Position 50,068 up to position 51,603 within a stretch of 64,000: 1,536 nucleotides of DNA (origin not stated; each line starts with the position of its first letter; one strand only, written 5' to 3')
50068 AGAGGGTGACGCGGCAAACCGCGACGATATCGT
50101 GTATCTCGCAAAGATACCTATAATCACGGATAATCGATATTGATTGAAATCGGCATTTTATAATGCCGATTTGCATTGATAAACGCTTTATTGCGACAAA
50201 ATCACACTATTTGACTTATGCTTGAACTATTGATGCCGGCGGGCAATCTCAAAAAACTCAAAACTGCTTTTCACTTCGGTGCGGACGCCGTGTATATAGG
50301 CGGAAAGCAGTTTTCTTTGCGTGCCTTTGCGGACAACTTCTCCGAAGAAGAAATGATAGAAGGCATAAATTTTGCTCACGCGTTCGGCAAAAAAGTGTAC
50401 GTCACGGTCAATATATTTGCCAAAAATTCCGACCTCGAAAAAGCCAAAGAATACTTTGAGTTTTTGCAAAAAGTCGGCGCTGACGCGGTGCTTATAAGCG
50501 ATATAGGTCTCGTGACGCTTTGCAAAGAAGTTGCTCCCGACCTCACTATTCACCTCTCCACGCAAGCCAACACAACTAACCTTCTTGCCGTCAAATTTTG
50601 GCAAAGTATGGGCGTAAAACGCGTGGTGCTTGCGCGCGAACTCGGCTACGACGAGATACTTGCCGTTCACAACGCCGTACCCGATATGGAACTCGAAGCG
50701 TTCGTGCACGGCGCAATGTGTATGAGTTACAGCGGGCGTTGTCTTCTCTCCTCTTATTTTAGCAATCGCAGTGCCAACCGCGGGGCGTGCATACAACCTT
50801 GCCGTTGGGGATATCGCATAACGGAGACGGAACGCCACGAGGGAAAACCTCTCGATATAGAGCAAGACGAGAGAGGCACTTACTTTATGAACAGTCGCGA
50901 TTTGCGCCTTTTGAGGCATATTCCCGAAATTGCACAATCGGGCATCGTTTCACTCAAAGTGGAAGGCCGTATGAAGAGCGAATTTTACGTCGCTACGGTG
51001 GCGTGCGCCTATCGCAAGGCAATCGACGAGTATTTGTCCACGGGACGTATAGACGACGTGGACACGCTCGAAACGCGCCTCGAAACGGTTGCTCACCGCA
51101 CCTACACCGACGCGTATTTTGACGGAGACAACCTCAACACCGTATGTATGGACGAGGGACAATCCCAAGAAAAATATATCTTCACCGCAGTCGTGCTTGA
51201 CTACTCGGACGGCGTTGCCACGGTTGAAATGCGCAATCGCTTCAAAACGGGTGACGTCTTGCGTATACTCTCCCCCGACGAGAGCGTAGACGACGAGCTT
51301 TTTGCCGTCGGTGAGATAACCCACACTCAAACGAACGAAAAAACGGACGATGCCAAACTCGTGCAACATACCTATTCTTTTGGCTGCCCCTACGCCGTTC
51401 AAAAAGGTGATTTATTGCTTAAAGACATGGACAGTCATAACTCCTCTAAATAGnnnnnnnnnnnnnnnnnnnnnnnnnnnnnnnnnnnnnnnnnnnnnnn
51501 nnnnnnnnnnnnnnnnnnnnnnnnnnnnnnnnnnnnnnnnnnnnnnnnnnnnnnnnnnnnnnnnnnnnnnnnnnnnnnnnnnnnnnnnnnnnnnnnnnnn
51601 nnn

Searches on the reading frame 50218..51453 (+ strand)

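Call 90: search_protein_families(library=pfam, proteins=[window:50218-51453:+], max_evalue=0.00001)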
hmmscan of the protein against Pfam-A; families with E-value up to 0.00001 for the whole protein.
window:50218-51453:+ (411 aa): 2 families
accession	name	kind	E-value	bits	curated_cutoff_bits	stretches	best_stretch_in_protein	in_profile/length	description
PF01136.24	Peptidase_U32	-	2.1e-89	299.3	22.4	1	73-304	1-230/233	Peptidase family U32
PF16325.11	Peptidase_U32_C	-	1.7e-11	44.5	28.2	1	319-400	2-82/83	Peptidase family U32 C-terminal domain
